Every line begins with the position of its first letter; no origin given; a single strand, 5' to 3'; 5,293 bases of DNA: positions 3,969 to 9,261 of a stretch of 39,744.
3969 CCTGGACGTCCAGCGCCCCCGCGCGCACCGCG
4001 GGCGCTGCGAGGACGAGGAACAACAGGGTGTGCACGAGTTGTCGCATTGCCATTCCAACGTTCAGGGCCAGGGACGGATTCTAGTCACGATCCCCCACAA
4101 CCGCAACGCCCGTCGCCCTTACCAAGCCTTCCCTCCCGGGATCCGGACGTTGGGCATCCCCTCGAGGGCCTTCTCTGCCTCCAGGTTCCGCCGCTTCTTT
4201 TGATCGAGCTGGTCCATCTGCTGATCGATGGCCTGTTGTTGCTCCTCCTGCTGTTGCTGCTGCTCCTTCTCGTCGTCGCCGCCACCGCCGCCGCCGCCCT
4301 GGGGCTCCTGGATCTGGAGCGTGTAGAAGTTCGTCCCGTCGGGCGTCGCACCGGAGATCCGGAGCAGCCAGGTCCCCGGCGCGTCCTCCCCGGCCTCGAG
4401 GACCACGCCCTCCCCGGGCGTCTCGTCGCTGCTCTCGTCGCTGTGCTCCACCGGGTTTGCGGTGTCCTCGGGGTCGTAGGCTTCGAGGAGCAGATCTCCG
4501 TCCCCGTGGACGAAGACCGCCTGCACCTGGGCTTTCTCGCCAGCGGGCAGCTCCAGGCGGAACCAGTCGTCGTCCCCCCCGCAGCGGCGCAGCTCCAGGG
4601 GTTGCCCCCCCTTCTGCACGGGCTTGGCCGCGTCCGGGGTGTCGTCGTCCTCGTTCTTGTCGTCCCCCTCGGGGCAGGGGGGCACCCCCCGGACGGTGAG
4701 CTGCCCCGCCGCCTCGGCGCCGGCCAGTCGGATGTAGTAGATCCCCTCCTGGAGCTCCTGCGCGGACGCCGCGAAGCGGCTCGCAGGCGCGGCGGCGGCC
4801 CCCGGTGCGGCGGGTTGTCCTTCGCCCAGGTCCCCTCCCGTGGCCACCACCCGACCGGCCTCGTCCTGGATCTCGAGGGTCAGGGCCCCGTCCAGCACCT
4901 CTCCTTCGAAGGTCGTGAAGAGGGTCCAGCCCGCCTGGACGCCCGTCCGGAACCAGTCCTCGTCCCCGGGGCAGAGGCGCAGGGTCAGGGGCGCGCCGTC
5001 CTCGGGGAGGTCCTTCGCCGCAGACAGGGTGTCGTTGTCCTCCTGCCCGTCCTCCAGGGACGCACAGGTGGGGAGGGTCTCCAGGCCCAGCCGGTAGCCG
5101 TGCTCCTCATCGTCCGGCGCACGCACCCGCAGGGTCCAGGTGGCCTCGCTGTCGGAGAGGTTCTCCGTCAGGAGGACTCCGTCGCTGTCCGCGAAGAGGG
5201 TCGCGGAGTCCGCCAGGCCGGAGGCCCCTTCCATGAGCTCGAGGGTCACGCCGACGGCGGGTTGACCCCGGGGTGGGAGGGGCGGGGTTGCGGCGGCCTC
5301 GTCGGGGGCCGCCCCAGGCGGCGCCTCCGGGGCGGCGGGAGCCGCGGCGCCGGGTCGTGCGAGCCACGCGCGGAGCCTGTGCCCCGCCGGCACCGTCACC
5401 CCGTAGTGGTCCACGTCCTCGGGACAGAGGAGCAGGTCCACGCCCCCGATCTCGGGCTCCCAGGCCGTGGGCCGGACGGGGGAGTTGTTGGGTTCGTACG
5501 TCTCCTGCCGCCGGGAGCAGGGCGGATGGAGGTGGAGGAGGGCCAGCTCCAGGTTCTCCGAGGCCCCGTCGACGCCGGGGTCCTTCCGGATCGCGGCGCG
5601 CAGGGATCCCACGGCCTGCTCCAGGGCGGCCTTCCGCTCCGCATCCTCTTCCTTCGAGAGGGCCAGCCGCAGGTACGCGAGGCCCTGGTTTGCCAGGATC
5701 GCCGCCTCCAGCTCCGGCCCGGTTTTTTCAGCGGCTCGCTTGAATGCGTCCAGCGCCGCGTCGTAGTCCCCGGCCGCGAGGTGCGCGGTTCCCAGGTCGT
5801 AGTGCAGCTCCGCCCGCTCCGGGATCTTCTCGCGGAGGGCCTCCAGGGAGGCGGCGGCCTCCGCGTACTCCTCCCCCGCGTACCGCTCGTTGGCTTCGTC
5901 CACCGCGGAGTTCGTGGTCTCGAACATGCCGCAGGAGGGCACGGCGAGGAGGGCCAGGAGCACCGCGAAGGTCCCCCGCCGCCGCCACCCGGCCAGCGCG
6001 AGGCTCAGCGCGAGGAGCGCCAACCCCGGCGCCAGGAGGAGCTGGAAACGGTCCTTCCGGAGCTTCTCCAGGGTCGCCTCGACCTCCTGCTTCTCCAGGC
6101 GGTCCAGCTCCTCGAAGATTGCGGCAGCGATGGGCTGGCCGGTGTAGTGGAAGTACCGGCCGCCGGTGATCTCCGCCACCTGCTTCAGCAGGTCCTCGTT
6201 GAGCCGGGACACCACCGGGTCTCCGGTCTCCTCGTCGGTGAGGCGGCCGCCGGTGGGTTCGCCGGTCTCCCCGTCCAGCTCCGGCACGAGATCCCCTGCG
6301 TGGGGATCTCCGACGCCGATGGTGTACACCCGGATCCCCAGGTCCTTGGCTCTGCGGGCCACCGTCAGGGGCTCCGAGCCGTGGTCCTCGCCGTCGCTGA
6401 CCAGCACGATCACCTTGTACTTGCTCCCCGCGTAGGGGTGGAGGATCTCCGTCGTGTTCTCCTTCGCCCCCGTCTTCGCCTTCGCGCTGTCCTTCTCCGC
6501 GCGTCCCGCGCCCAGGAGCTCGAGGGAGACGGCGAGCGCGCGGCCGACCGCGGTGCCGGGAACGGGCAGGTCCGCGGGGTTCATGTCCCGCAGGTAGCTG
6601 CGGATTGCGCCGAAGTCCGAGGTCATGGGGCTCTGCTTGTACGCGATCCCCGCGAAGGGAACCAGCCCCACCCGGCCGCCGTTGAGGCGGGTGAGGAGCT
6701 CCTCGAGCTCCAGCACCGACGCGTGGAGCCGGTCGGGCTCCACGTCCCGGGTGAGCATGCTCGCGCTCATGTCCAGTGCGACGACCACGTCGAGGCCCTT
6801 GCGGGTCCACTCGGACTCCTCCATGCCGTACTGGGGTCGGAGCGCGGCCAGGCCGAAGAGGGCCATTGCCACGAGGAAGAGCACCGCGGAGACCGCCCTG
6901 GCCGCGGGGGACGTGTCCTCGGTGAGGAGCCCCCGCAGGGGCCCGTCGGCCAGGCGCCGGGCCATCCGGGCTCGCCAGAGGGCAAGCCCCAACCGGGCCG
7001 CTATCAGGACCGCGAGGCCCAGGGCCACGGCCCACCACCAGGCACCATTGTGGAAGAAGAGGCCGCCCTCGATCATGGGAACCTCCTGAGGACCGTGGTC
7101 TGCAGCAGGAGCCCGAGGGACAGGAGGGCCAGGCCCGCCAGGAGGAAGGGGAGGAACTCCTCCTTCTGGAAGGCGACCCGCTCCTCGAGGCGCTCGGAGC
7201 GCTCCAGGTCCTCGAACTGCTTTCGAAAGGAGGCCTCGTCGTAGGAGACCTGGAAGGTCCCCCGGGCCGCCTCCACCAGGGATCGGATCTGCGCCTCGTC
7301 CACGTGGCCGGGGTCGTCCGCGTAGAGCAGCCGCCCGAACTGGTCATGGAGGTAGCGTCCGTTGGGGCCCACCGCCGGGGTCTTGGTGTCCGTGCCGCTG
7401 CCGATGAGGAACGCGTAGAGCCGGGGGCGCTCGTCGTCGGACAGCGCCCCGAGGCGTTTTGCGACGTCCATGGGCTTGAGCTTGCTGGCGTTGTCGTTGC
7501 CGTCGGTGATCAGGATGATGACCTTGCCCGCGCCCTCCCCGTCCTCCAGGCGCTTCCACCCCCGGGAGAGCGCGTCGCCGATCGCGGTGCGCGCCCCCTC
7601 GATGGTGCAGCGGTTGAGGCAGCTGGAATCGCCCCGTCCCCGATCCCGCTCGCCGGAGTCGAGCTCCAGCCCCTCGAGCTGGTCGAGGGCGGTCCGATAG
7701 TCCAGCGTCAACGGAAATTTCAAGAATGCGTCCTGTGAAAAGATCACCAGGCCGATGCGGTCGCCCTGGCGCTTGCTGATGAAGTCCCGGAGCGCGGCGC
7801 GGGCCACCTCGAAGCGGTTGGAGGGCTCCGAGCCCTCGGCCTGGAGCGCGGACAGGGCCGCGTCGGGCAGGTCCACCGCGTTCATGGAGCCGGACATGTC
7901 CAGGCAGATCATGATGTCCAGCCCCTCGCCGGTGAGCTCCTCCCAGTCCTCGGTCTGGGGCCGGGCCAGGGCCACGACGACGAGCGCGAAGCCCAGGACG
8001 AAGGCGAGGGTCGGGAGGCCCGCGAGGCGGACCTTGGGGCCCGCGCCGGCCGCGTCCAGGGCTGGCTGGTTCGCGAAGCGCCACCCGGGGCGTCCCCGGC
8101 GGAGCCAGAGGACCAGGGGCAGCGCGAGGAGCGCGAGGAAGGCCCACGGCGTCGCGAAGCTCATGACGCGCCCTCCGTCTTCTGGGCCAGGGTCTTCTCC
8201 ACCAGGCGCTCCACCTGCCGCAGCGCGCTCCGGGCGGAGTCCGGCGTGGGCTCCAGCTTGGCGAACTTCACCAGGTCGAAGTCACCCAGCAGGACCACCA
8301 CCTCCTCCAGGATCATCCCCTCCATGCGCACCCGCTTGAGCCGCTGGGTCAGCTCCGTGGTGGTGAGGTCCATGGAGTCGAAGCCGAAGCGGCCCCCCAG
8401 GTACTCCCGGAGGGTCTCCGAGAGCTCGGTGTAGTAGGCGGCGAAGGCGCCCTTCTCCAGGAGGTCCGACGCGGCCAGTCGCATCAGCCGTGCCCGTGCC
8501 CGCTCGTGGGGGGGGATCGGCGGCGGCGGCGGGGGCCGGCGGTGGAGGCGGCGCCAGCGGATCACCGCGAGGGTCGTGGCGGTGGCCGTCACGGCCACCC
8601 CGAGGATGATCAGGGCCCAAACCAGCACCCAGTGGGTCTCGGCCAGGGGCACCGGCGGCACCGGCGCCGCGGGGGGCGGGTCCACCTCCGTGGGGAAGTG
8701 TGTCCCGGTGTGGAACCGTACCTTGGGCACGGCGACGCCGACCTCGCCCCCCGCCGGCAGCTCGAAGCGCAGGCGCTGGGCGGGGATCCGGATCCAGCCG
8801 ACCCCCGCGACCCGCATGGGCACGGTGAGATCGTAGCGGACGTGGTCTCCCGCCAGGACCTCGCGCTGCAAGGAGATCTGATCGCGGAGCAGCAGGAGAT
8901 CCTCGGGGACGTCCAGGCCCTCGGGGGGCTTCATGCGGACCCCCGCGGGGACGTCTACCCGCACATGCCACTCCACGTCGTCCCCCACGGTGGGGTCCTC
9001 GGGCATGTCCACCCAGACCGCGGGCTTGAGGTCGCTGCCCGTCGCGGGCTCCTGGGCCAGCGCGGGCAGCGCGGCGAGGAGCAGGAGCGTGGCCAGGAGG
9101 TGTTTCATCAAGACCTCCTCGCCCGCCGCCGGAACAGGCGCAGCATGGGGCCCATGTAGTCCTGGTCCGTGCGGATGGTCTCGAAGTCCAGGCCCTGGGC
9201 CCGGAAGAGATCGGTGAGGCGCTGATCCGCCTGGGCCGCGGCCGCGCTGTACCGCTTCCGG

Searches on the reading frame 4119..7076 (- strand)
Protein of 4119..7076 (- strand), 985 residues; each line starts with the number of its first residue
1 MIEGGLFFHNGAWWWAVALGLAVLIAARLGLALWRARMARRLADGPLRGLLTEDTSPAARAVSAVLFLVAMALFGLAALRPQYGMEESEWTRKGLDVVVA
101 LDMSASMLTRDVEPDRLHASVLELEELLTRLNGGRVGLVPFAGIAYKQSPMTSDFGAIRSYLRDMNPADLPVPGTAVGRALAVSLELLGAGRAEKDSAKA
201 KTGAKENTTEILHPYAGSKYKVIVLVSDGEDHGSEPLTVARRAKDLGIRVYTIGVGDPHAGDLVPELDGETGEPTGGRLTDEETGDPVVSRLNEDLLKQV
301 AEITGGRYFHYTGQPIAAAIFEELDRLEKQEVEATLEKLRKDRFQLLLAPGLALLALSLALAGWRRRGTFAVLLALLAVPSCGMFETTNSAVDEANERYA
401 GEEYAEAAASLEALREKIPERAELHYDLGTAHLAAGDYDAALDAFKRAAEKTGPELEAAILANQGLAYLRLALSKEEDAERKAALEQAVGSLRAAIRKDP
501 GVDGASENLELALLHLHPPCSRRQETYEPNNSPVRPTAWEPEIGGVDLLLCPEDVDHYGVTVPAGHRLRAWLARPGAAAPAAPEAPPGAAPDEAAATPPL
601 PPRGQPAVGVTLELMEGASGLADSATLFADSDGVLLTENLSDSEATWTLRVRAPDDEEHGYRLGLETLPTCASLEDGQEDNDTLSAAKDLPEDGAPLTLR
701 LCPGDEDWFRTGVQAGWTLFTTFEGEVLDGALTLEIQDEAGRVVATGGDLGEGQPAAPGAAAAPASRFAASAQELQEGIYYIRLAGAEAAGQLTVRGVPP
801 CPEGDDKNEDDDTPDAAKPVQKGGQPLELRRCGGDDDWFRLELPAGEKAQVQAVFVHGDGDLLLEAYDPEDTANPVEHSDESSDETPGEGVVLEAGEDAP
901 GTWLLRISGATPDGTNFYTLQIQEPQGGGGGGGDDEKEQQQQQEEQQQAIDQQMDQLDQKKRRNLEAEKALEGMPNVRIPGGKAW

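Call 10: search_protein_families(library=pfam, proteins=[window:4119-7076:-], max_evalue=0.001)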
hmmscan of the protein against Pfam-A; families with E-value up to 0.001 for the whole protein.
window:4119-7076:- (985 aa): 6 families
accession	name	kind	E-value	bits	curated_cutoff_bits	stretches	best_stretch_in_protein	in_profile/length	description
PF13519.12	VWA_2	-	9.6e-11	42.7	27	1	97-229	1-106/107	von Willebrand factor type A domain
PF00092.34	VWA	-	6.1e-10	40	23.8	1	96-264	1-147/174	von Willebrand factor type A domain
PF13432.12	TPR_16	-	2.1e-09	38.1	32.7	2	393-451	2-60/65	Tetratricopeptide repeat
PF07719.23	TPR_2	-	0.00011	22.5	27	1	422-450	1-29/34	Tetratricopeptide repeat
PF00515.34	TPR_1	-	0.00015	21.9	27.8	1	422-450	1-29/34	Tetratricopeptide repeat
PF14559.12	TPR_19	-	0.00019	22.1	25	1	402-454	5-57/68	Tetratricopeptide repeat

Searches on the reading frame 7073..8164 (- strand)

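Call 10: search_protein_families(library=pfam, proteins=[window:7073-8164:-], max_evalue=0.001)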
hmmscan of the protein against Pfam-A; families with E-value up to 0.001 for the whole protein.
window:7073-8164:- (363 aa): 2 families
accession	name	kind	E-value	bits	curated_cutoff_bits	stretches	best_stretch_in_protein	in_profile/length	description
PF13519.12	VWA_2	-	2.8e-16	60.5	27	1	84-222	1-106/107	von Willebrand factor type A domain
PF00092.34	VWA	-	1.7e-08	35.3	23.8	0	187-238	72-127/174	von Willebrand factor type A domain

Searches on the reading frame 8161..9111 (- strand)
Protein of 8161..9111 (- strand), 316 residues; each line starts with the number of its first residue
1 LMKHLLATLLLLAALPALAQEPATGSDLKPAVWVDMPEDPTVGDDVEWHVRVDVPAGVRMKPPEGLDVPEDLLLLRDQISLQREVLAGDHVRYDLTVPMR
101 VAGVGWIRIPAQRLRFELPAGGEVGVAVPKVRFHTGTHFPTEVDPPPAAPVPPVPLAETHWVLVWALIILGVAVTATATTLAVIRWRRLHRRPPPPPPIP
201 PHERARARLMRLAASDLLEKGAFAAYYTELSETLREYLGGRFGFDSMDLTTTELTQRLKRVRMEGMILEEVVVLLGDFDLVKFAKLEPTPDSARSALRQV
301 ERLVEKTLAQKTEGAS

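Call 10: search_protein_families(library=pfam, proteins=[window:8161-9111:-], max_evalue=0.001)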
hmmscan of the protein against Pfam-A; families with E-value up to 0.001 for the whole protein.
window:8161-9111:- (316 aa): 1 family
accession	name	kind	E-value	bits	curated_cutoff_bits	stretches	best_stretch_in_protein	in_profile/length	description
PF25587.1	Rv2743c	-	0.00089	19.4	27.7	0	164-215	56-115/237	Rv2743c family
